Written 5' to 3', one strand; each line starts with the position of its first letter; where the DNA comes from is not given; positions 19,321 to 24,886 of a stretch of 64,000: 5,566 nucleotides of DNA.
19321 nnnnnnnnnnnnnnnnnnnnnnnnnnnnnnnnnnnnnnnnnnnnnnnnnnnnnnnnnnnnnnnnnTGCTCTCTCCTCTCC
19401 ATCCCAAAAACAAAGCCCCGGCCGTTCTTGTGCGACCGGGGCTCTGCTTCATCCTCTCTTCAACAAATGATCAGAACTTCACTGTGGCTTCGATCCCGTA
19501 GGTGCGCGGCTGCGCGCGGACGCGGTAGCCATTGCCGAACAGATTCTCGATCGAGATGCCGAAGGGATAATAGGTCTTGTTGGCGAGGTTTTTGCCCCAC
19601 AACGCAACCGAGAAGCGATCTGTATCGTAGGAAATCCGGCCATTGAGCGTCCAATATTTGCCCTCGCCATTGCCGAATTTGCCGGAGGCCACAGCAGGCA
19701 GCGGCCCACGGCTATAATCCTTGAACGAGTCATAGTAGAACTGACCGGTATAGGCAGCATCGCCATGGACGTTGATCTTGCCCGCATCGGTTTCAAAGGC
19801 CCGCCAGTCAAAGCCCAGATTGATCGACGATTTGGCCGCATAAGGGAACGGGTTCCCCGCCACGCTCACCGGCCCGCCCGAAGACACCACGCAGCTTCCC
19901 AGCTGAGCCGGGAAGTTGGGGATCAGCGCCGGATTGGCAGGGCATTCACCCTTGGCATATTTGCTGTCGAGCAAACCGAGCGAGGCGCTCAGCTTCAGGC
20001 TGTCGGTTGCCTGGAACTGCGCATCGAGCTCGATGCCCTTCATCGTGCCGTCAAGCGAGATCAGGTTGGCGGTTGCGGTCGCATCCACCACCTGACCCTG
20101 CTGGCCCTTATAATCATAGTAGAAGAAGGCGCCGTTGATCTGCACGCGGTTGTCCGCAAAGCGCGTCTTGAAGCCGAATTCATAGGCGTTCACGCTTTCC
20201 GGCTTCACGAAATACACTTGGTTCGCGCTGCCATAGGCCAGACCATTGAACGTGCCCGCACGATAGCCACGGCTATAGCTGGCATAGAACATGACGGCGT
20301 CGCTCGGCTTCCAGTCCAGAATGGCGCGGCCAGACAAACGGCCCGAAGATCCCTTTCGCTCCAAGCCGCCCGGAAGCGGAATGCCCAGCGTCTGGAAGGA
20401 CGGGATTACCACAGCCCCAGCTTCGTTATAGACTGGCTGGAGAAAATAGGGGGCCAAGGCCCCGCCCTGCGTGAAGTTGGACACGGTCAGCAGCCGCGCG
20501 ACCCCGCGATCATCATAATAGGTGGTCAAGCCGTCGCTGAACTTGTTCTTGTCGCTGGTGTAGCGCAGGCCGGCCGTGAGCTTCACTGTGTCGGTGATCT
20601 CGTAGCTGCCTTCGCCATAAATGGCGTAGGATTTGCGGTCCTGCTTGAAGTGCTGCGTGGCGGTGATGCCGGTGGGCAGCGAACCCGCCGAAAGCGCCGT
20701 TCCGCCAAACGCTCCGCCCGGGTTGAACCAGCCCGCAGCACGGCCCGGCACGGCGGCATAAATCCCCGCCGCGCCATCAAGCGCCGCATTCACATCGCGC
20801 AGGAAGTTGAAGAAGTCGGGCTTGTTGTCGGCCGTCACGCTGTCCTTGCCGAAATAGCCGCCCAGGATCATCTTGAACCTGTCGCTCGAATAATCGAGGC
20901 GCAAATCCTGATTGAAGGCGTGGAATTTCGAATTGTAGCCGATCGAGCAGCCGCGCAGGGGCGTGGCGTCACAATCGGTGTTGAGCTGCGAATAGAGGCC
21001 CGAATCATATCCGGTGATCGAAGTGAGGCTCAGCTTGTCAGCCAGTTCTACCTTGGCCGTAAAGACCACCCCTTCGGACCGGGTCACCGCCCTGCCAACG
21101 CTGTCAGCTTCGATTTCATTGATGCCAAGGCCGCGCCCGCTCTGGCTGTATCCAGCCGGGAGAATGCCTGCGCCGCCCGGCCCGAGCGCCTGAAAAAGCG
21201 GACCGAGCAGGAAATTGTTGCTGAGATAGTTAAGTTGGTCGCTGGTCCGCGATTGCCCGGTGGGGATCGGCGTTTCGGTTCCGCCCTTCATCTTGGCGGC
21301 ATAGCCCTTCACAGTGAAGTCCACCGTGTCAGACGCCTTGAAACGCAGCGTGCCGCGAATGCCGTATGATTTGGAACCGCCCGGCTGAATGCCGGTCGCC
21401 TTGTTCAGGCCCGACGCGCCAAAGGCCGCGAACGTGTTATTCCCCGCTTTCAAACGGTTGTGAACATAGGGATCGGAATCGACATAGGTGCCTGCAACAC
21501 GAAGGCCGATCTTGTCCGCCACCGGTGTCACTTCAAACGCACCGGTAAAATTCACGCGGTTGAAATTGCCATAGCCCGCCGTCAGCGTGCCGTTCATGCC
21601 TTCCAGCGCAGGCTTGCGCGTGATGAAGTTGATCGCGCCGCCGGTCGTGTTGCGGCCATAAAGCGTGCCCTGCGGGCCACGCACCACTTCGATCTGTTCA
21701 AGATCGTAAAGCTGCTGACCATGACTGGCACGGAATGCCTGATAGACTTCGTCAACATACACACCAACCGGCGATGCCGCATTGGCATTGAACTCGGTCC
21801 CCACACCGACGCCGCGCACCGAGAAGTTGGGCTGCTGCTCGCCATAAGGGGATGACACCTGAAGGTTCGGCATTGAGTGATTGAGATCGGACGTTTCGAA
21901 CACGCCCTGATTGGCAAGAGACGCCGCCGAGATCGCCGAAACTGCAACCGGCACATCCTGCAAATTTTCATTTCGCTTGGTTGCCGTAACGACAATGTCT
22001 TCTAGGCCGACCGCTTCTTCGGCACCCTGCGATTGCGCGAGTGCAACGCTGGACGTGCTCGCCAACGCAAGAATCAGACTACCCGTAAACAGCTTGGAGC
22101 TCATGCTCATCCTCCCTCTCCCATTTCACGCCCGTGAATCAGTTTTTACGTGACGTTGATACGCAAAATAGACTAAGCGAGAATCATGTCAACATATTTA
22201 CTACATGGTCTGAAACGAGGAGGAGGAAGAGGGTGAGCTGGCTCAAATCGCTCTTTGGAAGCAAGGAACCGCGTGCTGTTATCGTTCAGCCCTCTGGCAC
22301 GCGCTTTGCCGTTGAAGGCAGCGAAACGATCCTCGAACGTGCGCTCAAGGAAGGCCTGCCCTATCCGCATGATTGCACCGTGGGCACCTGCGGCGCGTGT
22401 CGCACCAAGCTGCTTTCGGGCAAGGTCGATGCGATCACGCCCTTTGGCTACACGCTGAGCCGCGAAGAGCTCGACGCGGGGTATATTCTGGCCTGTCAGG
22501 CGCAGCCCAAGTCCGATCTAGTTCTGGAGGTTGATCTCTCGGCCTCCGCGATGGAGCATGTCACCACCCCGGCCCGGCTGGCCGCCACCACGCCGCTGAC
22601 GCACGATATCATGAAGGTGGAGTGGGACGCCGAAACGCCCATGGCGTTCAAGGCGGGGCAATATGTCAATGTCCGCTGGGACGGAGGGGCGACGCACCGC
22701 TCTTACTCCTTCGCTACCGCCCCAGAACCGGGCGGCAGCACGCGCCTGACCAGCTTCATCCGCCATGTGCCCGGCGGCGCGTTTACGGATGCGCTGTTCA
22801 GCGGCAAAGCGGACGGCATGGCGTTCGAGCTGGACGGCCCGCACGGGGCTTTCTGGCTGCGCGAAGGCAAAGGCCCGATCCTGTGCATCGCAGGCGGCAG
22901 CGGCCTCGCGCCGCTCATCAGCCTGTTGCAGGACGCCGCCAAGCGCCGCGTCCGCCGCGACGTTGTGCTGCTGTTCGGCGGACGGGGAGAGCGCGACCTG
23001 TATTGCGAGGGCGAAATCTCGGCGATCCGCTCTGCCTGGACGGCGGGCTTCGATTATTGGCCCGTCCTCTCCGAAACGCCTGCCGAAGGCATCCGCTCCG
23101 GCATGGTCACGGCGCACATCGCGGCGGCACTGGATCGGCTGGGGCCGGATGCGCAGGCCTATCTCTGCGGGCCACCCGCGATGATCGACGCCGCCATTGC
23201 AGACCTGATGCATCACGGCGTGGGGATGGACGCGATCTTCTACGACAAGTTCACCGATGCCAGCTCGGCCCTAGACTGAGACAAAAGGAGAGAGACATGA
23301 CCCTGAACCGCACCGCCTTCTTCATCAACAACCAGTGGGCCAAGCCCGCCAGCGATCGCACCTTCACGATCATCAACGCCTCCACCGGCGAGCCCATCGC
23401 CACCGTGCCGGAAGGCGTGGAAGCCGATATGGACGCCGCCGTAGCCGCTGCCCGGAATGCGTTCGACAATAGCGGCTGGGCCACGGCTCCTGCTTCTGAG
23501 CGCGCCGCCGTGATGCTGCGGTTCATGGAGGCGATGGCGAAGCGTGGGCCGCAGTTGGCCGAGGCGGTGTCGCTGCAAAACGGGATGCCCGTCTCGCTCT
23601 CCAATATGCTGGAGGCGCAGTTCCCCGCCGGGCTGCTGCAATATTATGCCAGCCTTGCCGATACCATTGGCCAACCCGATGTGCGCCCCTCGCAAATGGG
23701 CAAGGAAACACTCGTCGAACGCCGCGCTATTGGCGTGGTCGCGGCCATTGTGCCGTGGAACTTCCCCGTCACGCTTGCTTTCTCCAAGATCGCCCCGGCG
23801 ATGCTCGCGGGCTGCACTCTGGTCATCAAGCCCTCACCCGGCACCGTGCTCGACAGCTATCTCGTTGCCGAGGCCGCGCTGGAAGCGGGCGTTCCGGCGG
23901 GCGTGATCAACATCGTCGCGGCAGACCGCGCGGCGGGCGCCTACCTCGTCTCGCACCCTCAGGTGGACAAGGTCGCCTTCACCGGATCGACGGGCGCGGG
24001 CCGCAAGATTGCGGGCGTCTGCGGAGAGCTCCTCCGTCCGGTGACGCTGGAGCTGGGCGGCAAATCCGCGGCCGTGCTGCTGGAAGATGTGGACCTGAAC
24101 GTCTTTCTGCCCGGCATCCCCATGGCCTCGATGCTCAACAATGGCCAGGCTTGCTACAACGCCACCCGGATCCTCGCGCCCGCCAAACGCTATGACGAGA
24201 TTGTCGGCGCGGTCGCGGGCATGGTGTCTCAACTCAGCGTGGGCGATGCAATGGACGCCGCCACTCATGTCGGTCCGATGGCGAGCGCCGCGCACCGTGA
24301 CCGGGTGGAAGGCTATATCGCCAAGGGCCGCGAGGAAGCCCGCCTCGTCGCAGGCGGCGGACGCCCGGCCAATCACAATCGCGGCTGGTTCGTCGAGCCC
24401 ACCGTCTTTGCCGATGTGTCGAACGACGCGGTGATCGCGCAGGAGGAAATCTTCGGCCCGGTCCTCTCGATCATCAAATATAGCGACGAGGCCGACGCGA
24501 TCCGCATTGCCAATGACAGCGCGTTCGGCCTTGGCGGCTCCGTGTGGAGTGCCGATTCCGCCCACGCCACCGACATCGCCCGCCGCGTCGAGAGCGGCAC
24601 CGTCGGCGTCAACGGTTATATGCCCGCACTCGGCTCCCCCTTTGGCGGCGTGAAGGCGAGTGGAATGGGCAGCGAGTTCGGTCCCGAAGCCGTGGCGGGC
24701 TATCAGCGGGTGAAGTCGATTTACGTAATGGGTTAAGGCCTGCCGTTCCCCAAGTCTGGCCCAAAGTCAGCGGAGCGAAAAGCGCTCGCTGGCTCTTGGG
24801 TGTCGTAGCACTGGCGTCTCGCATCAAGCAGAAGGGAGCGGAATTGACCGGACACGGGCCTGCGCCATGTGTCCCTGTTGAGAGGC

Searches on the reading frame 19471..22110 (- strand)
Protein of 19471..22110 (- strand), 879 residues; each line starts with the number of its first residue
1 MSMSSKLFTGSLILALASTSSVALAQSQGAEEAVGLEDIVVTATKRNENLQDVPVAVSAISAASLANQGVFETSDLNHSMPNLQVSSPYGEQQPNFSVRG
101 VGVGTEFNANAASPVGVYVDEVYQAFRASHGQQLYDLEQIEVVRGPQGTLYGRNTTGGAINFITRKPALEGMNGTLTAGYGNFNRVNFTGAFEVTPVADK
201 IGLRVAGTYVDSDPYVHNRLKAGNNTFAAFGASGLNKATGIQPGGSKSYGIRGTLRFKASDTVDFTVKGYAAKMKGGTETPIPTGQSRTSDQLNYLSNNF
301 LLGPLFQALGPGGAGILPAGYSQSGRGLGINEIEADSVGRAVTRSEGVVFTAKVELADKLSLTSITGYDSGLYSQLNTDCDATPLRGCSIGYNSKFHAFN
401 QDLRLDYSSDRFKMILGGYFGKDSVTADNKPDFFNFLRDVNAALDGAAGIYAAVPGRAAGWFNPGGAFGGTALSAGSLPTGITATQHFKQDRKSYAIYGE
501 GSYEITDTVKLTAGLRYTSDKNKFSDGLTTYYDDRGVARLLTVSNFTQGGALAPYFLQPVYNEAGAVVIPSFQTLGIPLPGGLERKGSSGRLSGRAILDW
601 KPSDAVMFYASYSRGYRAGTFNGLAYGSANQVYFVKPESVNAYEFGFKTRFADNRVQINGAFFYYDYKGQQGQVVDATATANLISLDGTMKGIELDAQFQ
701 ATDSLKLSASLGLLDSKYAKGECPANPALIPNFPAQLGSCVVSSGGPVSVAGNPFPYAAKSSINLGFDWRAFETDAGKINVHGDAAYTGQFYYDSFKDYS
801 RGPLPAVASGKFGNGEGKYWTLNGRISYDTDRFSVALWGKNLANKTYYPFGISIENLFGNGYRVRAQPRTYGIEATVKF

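Call 3: search_protein_families(library=pfam, proteins=[window:19471-22110:-], max_evalue=0.01)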
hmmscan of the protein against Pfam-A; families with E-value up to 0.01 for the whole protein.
window:19471-22110:- (879 aa): 2 families
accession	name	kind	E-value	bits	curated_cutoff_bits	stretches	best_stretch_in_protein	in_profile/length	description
PF00593.30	TonB_dep_Rec_b-barrel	-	1.7e-34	120.9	27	1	390-842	65-436/436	TonB dependent receptor-like, beta-barrel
PF07715.20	Plug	-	4e-16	59.9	23.9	1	50-159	2-107/107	TonB-dependent Receptor Plug Domain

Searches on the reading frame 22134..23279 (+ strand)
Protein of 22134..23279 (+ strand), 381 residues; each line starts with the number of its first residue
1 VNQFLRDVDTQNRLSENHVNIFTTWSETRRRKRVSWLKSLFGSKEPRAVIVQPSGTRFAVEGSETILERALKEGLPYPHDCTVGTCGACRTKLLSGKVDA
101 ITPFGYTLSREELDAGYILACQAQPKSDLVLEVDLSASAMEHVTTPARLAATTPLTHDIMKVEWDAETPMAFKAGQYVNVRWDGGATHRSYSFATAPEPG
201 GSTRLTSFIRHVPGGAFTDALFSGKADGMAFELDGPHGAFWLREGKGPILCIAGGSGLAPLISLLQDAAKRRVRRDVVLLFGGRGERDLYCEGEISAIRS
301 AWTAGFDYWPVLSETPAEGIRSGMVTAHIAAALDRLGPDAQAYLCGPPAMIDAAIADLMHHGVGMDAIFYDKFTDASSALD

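Call 4: search_protein_families(library=ncbifam, proteins=[window:22134-23279:+], max_evalue=0.01)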
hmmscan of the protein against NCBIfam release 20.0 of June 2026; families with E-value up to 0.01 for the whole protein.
window:22134-23279:+ (381 aa): 24 families
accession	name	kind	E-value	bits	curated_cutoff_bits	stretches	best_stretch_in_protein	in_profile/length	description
NF040810.1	BenC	equivalog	6.9e-64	216.1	430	1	59-374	16-331/333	benzoate 1,2-dioxygenase electron transfer component BenC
NF045803.1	MethMoxFADbindMmoC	equivalog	1.3e-49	168.8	500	1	56-374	14-341/343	aromatic/alkene monooxygenase hydroxylase FAD-binding subunit MmoC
NF008822.0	PRK11872.1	equivalog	7.8e-46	156.6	402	1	58-377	17-339/341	anthranilate 1,2-dioxygenase electron transfer component AntC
TIGR02160.1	PA_CoA_Oxy5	hypoth_equivalog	2.5e-37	128.5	420.8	2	169-375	30-243/352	1,2-phenylacetyl-CoA epoxidase subunit PaaE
NF005963.0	PRK08051.1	equivalog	1.9e-26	92.8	230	1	147-373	6-230/233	NAD(P)H-flavin reductase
TIGR01941.1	nqrF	equivalog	7.2e-26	91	295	2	187-374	205-404/405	NADH:ubiquinone reductase (Na(+)-transporting) subunit F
NF004317.0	PRK05713.1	equivalog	1.1e-24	87.3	338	1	56-375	9-310/312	iron-sulfur-binding ferredoxin reductase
NF052252.1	flav_redu_LuxG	exception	1.8e-23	83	340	1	153-374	9-230/232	flavin mononucleotide reductase LuxG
NF007964.0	PRK10684.1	equivalog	2.5e-23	82.6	383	2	158-377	23-241/333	NADH oxidoreductase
NF058606.1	GlBtMonoRdsGbcB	equivalog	2.9e-23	82.4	500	2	45-132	276-361/362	glycine betaine monooxygenase reductase subunit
NF009805.0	PRK13289.1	equivalog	1.7e-18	66.7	432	1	165-377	178-396/399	NO-inducible flavohemoprotein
TIGR02008.1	fdx_plant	subfamily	3.1e-11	42.9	81.15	1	56-132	15-89/97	ferredoxin [2Fe-2S]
NF000796.0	PRK00054.1-1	equivalog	1.8e-10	40.5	224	1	169-355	26-186/254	dihydroorotate dehydrogenase electron transfer subunit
NF040756.1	corr_regen_AcsV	exception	7e-10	37.9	800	1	49-142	2-94/632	corrinoid activation/regeneration protein AcsV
NF041393.1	Frdxn_Halo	equivalog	3.3e-09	36.7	150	1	57-130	39-111/128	ferredoxin Fer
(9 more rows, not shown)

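Call 6: search_protein_families(library=pfam, proteins=[window:22134-23279:+], max_evalue=1)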
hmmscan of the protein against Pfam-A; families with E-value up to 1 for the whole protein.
window:22134-23279:+ (381 aa): 6 families
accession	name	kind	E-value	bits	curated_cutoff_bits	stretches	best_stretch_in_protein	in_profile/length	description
PF00175.26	NAD_binding_1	-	2.3e-17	64.1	22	1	252-354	2-107/109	Oxidoreductase NAD-binding domain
PF00111.32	Fer2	-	8.7e-15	54.9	21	1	50-126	2-77/77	2Fe-2S iron-sulfur cluster binding domain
PF00970.30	FAD_binding_6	-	1.4e-08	35.4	21.1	1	148-240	3-97/99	Oxidoreductase FAD-binding domain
PF08030.17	NAD_binding_6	-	0.038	14.5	22.2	1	249-271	4-26/156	Ferric reductase NAD binding domain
PF22290.1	DmmA-like_N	-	0.15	13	33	0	326-366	82-122/124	Dimethylamine monooxygenase subunit DmmA-like, N-terminal domain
PF02875.26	Mur_ligase_C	-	0.23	12.7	28.4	1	263-330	27-92/127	Mur ligase, glutamate ligase domain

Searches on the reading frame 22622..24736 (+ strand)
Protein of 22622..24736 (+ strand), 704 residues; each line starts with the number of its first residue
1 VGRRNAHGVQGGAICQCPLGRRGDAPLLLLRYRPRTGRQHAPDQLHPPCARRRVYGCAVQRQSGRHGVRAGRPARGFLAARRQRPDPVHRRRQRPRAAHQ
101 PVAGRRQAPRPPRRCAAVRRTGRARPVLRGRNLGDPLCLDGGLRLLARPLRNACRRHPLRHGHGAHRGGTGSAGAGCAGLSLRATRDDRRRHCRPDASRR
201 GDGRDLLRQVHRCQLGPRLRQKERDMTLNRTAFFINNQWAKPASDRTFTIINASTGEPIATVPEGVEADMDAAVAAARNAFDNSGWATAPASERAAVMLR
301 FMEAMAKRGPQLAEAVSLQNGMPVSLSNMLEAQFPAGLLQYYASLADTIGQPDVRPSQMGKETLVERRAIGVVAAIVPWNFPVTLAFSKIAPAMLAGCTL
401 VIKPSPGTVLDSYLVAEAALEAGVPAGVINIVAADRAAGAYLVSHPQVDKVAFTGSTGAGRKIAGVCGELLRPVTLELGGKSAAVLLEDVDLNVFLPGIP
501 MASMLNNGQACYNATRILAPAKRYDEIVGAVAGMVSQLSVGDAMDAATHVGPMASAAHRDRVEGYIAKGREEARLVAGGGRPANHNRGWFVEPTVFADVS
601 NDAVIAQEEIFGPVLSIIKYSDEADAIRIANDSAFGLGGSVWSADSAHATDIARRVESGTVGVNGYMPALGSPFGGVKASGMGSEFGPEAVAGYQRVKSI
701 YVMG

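Call 3: search_protein_families(library=pfam, proteins=[window:22622-24736:+], max_evalue=0.01)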
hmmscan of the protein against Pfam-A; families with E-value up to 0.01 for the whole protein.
window:22622-24736:+ (704 aa): 1 family
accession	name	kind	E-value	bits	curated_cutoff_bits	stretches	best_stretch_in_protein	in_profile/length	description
PF00171.27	Aldedh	-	2.4e-146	488.3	23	1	239-700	1-461/461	Aldehyde dehydrogenase family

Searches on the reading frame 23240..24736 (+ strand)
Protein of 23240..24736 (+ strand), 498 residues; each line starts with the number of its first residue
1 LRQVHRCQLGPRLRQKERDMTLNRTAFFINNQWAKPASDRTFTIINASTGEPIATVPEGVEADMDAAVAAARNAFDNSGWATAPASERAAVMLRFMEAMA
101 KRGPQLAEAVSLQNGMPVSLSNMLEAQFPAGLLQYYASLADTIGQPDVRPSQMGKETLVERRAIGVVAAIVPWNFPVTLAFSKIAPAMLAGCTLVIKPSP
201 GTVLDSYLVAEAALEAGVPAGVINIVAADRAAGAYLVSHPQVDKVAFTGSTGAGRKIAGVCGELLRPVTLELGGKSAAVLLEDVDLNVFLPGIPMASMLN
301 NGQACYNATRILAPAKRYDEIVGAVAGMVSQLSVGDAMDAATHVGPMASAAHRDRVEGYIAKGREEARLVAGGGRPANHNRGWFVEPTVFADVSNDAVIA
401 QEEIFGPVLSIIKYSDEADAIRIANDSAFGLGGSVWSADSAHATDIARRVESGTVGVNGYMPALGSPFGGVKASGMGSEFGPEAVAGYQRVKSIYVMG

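Call 4: search_protein_families(library=ncbifam, proteins=[window:23240-24736:+], max_evalue=0.01)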
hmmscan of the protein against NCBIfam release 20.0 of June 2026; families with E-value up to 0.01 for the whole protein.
window:23240-24736:+ (498 aa): 43 families (the best 25 are shown)
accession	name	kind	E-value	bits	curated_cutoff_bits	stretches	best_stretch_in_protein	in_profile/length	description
TIGR01804.1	BADH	equivalog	3.6e-123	411.5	668.6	1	28-492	1-467/467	betaine-aldehyde dehydrogenase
NF045735.1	PaDhStyDPseudo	equivalog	8.7e-122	407.2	850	1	24-495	2-480/483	phenylacetaldehyde dehydrogenase StyD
NF010000.0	PRK13473.1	subfamily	1e-116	390.4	615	1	26-495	4-471/475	aminobutyraldehyde dehydrogenase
NF009725.0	PRK13252.1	equivalog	2.8e-116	388.8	593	1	23-496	5-479/488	betaine-aldehyde dehydrogenase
TIGR04284.1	aldehy_Rv0768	hypoth_equivalog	1.7e-115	386.8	775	1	35-494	10-476/480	aldehyde dehydrogenase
NF045736.1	PaDhStyDRhodo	equivalog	4e-113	378.5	800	1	25-487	3-468/479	phenylacetaldehyde dehydrogenase StyD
TIGR02299.1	HpaE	equivalog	5.4e-100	335.3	638.35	1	27-496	3-476/488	5-carboxymethyl-2-hydroxymuconate semialdehyde dehydrogenase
NF006916.0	PRK09407.1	equivalog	1.8e-99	333.7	521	1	35-494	29-490/526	succinic semialdehyde dehydrogenase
TIGR03216.1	OH_muco_semi_DH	equivalog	1.1e-96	324.4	693.25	1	28-496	4-479/481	2-hydroxymuconic semialdehyde dehydrogenase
TIGR01780.1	SSADH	subfamily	1.3e-94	317.7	646.35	1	45-492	2-448/448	succinate-semialdehyde dehydrogenase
NF050026.1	AcaldDHExaC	equivalog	6.6e-94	315.3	900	1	24-496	15-493/503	acetaldehyde dehydrogenase ExaC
NF007352.0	PRK09847.1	equivalog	1.1e-91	307.8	850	1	24-496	19-491/495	aldehyde dehydrogenase PuuC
NF042993.1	AlphKGSA_gudD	equivalog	7.4e-90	302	770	1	26-496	5-480/481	alpha-ketoglutaric semialdehyde dehydrogenase GucD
NF008415.0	PRK11241.1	equivalog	3.1e-88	296.6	828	1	18-493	4-477/482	NADP-dependent succinate-semialdehyde dehydrogenase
NF052305.1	DioxValDhHalo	equivalog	6.6e-88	295.7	750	1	25-495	5-480/483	2,5-dioxovalerate dehydrogenase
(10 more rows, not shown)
